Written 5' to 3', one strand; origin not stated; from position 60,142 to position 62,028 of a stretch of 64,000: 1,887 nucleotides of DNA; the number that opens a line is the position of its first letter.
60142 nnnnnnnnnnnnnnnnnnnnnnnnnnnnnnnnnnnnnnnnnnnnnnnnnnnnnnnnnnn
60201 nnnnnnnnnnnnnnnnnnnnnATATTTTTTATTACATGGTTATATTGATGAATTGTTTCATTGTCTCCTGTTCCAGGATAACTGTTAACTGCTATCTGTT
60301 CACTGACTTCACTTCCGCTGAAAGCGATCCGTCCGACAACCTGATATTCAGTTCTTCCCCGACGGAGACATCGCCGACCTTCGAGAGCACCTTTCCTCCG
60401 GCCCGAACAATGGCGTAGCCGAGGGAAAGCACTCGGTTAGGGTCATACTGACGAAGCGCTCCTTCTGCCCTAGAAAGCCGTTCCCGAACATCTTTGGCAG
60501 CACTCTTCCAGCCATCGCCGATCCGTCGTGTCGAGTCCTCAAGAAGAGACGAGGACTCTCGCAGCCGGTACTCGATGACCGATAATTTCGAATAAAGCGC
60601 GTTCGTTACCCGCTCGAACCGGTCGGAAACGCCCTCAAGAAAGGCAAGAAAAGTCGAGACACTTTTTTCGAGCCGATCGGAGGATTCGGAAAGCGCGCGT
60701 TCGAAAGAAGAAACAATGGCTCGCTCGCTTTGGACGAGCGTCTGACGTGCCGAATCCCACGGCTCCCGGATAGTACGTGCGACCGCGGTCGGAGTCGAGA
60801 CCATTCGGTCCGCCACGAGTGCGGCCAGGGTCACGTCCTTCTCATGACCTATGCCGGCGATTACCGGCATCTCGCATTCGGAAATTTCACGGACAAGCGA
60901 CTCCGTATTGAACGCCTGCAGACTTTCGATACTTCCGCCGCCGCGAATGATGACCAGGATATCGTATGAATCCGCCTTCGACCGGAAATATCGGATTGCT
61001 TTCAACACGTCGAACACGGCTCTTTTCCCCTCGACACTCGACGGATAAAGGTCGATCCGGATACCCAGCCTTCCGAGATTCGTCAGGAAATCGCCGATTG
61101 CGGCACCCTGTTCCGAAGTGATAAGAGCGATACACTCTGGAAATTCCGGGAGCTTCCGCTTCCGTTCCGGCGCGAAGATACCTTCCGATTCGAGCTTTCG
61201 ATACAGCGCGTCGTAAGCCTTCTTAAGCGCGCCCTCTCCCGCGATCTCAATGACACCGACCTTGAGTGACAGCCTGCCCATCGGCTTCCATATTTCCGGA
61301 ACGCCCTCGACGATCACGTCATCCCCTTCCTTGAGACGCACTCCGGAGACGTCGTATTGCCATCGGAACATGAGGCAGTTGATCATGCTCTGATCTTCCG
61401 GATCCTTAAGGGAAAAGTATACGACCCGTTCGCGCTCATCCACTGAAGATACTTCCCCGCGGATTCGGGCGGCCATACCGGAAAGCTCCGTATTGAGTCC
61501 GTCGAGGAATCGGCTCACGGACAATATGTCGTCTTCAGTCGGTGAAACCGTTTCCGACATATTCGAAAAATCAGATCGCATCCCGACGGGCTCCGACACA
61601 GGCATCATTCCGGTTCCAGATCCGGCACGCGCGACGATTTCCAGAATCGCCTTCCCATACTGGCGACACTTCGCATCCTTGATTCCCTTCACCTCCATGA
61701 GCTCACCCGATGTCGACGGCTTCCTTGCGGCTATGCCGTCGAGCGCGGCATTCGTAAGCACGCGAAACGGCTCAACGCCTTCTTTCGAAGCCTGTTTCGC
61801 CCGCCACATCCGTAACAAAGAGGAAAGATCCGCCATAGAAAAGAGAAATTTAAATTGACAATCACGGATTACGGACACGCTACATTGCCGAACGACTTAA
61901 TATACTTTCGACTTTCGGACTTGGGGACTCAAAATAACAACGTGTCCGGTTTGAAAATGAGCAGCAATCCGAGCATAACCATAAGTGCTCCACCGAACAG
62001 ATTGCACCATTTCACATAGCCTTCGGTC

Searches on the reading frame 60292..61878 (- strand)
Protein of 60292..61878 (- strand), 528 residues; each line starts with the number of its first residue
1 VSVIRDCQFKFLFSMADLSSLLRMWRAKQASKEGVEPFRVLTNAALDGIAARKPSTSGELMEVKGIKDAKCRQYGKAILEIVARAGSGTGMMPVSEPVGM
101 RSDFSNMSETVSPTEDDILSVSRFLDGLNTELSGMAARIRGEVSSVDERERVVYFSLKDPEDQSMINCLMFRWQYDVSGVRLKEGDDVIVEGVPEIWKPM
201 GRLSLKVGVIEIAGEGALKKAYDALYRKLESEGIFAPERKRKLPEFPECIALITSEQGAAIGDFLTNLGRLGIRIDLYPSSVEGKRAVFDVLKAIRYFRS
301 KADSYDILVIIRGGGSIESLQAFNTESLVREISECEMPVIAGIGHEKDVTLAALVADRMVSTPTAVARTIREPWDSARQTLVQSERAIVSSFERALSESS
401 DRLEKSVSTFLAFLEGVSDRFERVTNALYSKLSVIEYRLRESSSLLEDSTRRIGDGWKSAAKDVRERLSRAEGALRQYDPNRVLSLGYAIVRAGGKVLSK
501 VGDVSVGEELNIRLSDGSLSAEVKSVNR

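Call 48: search_protein_families(library=pfam, proteins=[window:60292-61878:-], max_evalue=0.001)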
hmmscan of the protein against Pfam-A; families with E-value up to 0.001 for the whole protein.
window:60292-61878:- (528 aa): 4 families
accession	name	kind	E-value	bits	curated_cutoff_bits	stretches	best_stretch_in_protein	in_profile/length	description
PF02601.20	Exonuc_VII_L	-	1.1e-67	229.2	35.9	1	234-521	1-314/315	Exonuclease VII, large subunit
PF00570.28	HRDC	-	1.1e-17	64.2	23.8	1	20-82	6-68/68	HRDC domain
PF13742.12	tRNA_anti_2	-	5.1e-14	52.7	27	1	136-209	21-93/95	OB-fold nucleic acid binding domain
PF01336.31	tRNA_anti-codon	-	4.3e-06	27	27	1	138-212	2-74/75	OB-fold nucleic acid binding domain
